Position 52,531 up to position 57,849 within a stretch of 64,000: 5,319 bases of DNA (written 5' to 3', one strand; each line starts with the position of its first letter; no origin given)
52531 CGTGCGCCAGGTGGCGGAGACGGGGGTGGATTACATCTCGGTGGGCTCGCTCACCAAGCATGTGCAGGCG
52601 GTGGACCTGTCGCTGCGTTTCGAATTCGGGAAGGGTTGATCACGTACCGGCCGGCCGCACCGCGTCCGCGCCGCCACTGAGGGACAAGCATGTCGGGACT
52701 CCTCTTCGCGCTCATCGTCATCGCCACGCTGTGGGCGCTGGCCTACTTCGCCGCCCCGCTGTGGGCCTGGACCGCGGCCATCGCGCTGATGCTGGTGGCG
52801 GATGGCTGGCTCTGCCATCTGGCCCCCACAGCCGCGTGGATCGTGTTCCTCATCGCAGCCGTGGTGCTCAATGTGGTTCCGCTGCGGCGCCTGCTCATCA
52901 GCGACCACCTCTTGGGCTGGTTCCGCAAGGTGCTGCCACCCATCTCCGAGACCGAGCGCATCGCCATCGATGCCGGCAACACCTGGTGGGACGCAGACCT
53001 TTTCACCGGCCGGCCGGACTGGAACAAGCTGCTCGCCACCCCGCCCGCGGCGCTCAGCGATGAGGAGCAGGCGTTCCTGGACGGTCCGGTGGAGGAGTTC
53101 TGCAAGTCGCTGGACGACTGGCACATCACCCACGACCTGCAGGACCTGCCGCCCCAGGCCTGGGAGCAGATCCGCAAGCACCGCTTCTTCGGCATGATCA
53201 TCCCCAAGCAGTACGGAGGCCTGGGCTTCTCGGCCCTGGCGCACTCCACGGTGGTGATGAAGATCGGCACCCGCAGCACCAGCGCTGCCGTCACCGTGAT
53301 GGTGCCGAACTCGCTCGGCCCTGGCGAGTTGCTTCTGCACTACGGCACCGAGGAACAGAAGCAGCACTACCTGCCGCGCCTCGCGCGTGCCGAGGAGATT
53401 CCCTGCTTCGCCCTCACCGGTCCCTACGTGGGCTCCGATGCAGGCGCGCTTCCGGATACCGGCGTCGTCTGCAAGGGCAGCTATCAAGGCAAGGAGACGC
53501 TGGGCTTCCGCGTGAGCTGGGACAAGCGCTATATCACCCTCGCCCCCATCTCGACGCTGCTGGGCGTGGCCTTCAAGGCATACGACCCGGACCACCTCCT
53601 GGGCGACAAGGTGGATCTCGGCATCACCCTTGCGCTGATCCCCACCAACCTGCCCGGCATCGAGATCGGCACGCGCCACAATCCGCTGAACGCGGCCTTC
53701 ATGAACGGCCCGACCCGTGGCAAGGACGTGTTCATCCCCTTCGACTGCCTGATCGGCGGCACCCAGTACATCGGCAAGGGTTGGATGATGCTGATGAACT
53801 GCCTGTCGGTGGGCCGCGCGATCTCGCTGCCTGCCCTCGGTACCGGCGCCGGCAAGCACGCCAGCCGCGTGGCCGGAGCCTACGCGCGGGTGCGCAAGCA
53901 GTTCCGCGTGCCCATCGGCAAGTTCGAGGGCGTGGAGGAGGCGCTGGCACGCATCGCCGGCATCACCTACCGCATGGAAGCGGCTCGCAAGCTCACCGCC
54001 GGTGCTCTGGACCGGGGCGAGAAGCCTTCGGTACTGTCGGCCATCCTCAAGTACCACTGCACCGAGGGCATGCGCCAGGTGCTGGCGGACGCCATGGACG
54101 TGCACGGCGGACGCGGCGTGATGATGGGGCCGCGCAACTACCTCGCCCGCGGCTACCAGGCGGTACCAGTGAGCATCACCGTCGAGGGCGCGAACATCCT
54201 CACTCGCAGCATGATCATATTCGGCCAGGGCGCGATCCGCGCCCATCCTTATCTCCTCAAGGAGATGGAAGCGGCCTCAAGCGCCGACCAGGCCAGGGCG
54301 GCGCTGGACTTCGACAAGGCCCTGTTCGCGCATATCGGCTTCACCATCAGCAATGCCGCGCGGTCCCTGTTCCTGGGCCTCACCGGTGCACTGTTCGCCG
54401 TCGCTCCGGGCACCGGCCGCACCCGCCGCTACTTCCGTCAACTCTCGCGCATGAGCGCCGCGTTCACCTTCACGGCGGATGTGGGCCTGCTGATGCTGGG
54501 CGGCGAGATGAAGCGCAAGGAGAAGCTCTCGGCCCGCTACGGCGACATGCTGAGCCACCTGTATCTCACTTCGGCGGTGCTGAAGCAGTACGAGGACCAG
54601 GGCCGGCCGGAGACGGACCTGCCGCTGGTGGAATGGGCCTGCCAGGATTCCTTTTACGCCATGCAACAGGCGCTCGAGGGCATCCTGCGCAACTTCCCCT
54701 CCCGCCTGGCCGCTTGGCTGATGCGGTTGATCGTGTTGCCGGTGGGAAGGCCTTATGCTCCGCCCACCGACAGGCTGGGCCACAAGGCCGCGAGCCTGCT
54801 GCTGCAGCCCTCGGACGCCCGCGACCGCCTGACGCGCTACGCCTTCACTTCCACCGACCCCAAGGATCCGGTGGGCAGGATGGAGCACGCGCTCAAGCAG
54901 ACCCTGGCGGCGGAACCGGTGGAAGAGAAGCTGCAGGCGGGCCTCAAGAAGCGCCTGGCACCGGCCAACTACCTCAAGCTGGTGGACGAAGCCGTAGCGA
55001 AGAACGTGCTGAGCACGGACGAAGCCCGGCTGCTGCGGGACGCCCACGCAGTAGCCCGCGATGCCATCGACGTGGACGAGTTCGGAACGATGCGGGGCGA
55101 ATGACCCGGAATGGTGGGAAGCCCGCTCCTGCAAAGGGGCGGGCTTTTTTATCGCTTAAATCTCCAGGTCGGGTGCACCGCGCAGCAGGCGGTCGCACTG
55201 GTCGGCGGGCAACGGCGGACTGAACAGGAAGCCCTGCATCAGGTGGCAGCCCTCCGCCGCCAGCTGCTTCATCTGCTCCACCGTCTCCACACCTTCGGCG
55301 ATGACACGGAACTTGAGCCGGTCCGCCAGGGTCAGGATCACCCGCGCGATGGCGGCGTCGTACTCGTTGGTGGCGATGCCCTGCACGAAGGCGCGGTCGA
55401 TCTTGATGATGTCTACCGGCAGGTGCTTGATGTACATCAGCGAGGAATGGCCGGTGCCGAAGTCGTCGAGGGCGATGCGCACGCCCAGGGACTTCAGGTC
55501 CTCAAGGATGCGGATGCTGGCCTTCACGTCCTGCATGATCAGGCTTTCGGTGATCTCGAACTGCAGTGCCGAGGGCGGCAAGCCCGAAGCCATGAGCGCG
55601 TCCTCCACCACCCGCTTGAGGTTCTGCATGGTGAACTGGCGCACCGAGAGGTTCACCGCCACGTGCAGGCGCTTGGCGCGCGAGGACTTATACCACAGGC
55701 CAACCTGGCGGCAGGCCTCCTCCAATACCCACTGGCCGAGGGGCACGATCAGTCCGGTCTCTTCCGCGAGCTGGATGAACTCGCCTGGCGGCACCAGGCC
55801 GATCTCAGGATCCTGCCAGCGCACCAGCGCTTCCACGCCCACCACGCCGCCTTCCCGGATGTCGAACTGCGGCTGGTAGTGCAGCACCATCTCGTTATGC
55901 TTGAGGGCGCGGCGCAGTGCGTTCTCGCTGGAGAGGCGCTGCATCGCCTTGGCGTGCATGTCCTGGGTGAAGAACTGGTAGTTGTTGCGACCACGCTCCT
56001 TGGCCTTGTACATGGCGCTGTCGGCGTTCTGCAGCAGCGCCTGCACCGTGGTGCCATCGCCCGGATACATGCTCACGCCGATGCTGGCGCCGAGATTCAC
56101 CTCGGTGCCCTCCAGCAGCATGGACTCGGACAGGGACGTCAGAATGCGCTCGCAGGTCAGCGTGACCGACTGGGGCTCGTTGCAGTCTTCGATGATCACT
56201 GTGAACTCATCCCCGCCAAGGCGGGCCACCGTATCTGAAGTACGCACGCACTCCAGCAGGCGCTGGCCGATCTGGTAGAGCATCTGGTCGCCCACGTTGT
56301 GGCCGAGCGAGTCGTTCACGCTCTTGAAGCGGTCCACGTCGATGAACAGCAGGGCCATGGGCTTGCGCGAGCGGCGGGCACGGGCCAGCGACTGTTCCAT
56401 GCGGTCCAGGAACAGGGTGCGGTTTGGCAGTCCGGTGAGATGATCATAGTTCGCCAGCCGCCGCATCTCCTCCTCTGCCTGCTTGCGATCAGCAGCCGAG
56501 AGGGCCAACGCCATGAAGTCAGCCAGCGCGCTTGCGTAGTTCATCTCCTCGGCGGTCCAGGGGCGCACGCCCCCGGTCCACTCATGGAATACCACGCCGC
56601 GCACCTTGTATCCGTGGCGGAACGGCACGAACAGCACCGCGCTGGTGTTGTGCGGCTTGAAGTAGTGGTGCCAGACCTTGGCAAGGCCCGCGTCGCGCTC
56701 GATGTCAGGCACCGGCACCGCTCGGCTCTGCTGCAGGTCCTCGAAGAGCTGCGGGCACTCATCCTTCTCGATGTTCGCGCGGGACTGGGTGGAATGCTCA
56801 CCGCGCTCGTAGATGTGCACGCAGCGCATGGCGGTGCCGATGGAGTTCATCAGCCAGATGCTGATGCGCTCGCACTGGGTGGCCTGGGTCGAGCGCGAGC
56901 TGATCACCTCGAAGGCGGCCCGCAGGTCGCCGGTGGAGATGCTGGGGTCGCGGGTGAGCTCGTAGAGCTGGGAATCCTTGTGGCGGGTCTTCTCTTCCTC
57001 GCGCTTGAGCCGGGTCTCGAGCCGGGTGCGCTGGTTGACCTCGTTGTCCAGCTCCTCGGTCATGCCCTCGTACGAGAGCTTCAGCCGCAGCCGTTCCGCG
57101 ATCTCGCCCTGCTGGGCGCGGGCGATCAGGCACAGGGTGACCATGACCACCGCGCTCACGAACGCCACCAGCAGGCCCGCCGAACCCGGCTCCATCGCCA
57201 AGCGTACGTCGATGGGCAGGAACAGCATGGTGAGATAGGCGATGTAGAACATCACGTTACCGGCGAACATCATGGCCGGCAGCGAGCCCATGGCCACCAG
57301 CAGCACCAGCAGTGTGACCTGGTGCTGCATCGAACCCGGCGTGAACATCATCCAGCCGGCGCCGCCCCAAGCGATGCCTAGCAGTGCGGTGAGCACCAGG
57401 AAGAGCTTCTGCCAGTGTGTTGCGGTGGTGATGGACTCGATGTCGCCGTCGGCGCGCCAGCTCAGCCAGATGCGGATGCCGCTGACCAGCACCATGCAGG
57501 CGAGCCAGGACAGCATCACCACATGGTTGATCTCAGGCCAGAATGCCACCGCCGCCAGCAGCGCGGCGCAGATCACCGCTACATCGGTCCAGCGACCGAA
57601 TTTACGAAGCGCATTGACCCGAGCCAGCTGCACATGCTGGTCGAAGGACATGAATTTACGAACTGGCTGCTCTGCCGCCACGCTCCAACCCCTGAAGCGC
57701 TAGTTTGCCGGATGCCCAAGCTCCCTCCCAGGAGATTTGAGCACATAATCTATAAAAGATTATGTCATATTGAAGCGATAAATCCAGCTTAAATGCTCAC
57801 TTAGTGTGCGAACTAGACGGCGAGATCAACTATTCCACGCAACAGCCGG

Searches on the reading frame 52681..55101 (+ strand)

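Call 38: search_protein_families(library=pfam, proteins=[window:52681-55101:+], max_evalue=0.00001)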
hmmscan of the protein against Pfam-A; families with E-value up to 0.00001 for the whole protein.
window:52681-55101:+ (807 aa): 4 families
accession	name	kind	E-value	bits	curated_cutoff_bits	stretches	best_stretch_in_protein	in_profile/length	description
PF09317.16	ACDH_C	-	5.3e-112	374.5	25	1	519-801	1-284/284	Acyl-CoA dehydrogenase, C-terminal, bacterial type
PF02771.21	Acyl-CoA_dh_N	-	3.9e-20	72.7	22.9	1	128-238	3-113/113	Acyl-CoA dehydrogenase, N-terminal domain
PF00441.29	Acyl-CoA_dh_1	-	8.2e-17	62.2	22.4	1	365-512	1-145/150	Acyl-CoA dehydrogenase, C-terminal domain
PF02770.24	Acyl-CoA_dh_M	-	1.8e-07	31.7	33.3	1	242-335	1-81/97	Acyl-CoA dehydrogenase, middle domain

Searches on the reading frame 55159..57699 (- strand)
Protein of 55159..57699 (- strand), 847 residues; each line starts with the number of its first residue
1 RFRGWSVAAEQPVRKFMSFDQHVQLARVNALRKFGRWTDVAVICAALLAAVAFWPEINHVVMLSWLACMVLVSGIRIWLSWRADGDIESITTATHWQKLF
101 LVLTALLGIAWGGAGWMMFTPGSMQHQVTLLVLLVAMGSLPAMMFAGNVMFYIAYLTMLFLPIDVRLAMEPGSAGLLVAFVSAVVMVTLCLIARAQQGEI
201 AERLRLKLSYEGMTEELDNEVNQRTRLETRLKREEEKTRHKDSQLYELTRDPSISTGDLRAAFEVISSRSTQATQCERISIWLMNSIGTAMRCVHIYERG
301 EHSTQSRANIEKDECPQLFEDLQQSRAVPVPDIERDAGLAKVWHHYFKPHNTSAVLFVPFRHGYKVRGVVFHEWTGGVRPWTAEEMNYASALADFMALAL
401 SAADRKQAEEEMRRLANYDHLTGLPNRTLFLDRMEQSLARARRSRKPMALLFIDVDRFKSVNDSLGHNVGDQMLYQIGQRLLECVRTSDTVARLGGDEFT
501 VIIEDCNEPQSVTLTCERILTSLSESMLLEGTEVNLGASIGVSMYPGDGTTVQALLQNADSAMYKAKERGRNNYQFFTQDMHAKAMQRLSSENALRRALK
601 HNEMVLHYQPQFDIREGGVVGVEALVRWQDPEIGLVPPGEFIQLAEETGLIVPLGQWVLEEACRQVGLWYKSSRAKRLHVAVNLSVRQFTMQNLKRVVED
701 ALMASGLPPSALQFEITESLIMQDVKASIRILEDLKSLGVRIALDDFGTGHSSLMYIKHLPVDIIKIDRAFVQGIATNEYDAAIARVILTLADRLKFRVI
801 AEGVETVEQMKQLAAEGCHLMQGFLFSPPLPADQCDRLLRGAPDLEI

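Call 38: search_protein_families(library=pfam, proteins=[window:55159-57699:-], max_evalue=0.00001)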
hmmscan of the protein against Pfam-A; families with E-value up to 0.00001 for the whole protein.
window:55159-57699:- (847 aa): 3 families
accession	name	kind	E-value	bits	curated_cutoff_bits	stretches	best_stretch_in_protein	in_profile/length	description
PF00563.25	EAL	-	1.4e-74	250.9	31.3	1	593-829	2-236/236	EAL domain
PF00990.26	GGDEF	-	5.4e-53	179.5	23.8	1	416-573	1-161/161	Diguanylate cyclase, GGDEF domain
PF01590.32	GAF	-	9.4e-08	33.1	22.4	1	258-400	1-133/133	GAF domain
